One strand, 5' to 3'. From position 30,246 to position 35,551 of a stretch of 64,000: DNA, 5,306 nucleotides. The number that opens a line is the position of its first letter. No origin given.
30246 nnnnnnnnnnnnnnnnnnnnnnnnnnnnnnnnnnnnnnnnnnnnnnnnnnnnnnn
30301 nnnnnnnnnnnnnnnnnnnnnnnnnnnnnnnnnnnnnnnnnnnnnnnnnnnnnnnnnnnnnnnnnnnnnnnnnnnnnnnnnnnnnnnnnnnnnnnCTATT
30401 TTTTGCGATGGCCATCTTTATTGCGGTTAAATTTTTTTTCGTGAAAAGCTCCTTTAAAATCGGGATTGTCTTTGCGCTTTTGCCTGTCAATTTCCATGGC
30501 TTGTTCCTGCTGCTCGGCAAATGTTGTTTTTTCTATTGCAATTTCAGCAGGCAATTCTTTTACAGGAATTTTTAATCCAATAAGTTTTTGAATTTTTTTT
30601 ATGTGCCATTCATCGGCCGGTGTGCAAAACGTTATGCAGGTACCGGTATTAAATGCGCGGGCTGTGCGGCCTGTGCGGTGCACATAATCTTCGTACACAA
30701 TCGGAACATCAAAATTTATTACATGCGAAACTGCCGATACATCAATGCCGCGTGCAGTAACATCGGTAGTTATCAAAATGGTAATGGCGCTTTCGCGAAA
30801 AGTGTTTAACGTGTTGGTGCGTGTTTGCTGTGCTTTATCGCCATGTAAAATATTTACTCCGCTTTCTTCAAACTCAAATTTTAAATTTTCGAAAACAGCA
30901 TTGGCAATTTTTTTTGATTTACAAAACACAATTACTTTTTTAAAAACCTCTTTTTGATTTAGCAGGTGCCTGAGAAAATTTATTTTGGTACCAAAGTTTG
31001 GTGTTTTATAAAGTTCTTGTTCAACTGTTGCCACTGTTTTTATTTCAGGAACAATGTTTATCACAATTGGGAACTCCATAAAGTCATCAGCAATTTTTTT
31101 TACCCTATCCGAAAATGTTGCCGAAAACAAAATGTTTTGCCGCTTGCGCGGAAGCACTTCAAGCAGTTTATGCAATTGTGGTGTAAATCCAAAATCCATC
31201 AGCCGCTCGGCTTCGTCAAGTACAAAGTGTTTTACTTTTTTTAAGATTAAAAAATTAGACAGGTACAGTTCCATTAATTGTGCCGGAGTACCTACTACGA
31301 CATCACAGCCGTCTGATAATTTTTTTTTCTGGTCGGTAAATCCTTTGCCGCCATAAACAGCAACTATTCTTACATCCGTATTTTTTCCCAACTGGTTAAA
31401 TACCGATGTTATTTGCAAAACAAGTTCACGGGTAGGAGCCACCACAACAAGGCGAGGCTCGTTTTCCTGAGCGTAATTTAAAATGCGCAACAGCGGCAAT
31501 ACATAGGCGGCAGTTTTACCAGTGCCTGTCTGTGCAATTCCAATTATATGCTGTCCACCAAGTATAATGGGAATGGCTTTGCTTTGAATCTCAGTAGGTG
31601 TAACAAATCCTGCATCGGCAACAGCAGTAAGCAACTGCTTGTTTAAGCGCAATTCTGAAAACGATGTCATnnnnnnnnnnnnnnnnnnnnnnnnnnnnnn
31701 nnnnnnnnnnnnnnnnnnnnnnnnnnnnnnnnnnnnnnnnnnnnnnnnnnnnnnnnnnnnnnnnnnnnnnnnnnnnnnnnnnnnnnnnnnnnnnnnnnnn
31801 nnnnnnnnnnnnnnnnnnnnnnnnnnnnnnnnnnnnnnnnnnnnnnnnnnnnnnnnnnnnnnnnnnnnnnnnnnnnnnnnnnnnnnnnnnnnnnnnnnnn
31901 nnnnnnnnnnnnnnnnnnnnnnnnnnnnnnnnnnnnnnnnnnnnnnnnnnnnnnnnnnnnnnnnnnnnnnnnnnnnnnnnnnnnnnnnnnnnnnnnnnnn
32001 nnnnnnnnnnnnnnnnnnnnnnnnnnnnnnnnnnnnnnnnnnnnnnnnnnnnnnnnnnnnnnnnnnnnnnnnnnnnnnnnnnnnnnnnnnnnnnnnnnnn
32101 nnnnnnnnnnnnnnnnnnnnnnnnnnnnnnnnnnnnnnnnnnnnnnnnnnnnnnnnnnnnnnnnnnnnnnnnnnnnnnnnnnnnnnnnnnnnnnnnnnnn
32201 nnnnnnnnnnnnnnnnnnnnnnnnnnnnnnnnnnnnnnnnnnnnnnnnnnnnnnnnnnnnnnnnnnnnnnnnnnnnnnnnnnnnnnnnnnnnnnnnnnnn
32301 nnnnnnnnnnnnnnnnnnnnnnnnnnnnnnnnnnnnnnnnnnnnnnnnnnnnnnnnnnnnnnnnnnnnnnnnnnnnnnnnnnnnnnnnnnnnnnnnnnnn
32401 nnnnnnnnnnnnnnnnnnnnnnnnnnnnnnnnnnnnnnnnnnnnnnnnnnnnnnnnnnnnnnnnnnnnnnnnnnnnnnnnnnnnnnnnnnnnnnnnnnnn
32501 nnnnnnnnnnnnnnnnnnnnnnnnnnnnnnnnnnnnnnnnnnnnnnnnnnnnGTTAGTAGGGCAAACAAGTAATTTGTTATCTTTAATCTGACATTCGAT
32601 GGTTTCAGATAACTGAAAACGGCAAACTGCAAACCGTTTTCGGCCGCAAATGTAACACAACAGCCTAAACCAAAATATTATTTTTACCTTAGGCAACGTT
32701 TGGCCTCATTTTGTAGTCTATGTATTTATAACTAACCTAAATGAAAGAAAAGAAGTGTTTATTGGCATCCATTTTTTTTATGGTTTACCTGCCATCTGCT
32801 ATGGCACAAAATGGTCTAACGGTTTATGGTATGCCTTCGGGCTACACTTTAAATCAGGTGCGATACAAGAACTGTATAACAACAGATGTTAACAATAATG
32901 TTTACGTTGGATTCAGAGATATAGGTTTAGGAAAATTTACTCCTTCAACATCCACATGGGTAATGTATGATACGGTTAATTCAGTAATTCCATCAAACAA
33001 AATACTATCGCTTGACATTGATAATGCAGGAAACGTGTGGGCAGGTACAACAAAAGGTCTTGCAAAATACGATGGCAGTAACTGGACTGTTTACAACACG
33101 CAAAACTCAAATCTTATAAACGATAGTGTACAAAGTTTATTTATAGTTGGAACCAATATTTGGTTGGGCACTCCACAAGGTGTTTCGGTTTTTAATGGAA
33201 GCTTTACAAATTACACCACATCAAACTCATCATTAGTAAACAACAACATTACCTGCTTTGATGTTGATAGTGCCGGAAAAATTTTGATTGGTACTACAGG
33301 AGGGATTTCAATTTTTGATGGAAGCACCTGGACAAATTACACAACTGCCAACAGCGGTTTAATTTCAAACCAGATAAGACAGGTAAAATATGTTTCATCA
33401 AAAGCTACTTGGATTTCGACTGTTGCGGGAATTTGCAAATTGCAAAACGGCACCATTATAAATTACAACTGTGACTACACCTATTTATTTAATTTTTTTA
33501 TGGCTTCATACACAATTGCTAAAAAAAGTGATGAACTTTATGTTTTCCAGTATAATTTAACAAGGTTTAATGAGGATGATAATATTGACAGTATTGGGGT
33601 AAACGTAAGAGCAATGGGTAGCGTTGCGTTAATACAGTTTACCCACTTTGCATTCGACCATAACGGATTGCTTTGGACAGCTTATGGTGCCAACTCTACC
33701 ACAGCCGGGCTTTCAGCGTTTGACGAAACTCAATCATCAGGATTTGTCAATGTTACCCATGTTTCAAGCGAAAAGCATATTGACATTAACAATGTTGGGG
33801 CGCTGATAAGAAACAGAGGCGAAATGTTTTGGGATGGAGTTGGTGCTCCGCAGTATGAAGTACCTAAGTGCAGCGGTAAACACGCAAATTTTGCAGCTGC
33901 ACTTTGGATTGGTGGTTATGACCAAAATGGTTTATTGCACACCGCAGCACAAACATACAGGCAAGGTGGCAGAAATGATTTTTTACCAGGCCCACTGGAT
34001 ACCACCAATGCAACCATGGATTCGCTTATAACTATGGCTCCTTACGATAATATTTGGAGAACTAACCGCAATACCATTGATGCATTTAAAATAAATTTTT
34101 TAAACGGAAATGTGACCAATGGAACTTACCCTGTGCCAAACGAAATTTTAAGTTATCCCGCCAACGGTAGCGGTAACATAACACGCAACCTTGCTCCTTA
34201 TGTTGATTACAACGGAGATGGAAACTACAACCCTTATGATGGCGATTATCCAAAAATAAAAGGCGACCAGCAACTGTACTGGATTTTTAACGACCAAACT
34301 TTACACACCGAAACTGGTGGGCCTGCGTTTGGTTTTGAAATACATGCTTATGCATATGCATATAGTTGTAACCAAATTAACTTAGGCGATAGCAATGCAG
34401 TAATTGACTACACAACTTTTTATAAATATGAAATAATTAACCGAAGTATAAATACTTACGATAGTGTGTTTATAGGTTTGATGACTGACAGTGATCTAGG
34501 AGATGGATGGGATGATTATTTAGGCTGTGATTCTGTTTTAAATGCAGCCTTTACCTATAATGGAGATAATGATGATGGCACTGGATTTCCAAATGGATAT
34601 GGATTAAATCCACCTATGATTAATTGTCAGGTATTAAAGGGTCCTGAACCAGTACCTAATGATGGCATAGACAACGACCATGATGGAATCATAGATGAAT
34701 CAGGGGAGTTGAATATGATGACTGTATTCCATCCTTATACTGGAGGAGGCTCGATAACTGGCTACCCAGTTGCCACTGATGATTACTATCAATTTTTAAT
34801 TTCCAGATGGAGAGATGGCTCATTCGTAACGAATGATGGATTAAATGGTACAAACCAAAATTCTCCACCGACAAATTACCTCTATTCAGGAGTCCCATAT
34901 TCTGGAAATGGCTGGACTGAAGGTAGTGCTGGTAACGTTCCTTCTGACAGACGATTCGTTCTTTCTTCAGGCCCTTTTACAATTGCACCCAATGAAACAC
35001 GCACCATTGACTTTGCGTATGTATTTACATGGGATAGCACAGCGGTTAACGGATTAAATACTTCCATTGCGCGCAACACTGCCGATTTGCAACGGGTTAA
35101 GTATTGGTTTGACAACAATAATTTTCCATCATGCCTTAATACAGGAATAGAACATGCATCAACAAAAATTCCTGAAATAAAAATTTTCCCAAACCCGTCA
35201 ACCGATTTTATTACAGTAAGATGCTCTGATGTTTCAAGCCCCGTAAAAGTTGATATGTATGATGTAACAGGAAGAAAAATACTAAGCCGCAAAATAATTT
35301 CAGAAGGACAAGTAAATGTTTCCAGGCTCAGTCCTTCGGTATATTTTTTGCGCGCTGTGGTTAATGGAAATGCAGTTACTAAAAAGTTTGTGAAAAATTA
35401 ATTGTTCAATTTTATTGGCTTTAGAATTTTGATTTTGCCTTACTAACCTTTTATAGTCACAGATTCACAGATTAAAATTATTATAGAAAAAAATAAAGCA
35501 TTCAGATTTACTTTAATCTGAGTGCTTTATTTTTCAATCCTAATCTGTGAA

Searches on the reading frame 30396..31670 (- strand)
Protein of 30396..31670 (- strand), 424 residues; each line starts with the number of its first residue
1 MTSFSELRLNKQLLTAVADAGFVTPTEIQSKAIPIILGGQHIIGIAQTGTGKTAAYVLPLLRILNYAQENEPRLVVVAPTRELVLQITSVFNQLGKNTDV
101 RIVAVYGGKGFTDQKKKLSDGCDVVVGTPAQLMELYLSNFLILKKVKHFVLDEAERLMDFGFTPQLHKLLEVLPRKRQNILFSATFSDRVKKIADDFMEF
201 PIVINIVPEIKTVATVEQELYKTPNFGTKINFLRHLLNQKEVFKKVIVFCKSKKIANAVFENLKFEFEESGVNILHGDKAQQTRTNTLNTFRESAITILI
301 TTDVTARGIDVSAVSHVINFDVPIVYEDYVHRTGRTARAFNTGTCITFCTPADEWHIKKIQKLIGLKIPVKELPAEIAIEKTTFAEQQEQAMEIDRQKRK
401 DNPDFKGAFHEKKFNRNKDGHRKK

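Call 59: search_protein_families(library=pfam, proteins=[window:30396-31670:-], max_evalue=0.00001)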
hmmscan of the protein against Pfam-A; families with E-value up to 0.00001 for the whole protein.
window:30396-31670:- (424 aa): 3 families
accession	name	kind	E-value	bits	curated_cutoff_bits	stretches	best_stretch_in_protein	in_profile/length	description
PF00270.35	DEAD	-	9.3e-49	165.8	26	1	26-192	1-166/167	DEAD/DEAH box helicase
PF00271.37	Helicase_C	-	1.5e-27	96.5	23.5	1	229-339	2-109/110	Helicase conserved C-terminal domain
PF04851.21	ResIII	-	9.4e-12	45.6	22.5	1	31-186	10-162/164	Type III restriction enzyme, res subunit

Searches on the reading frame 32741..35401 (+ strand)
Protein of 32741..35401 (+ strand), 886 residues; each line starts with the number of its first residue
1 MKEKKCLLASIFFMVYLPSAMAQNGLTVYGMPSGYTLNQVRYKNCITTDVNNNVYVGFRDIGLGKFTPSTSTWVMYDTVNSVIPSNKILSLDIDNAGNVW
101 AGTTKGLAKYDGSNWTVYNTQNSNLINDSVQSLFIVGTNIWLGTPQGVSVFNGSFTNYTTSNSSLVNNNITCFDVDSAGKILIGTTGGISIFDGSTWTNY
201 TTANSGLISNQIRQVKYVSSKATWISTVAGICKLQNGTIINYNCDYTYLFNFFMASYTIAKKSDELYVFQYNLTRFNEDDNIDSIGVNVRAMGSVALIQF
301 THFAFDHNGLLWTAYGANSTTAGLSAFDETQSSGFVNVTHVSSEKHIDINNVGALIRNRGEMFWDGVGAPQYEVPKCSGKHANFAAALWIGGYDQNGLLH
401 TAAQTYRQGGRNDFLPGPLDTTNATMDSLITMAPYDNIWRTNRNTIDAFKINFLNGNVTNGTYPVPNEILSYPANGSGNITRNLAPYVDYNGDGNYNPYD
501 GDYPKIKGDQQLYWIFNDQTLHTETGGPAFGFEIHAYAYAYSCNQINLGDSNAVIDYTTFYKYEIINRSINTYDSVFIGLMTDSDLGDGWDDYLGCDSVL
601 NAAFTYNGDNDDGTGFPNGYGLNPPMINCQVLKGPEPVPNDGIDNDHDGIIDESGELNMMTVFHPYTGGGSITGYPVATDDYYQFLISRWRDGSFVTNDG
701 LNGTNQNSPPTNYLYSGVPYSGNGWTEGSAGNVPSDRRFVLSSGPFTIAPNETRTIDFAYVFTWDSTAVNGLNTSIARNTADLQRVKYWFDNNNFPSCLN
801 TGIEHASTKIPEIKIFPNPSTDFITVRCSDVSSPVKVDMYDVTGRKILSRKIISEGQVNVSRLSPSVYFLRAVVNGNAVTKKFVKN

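Call 57: find_encoding_contigs(protein=window:32741-35401:+, flank=10000, max_places=1)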
Protein window:32741-35401:+ (886 aa): no gene with exactly this product is on record in the collection.

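Call 59: search_protein_families(library=pfam, proteins=[window:32741-35401:+], max_evalue=0.00001)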
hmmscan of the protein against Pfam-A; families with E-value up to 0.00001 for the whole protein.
window:32741-35401:+ (886 aa): 2 families
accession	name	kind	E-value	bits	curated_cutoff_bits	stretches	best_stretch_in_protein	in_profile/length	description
PF18962.6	Por_Secre_tail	-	1.1e-10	42.1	27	1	815-884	1-74/75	Secretion system C-terminal sorting domain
PF07494.17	Reg_prop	-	5e-07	29.6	20.4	0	84-104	3-23/24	Two component regulator propeller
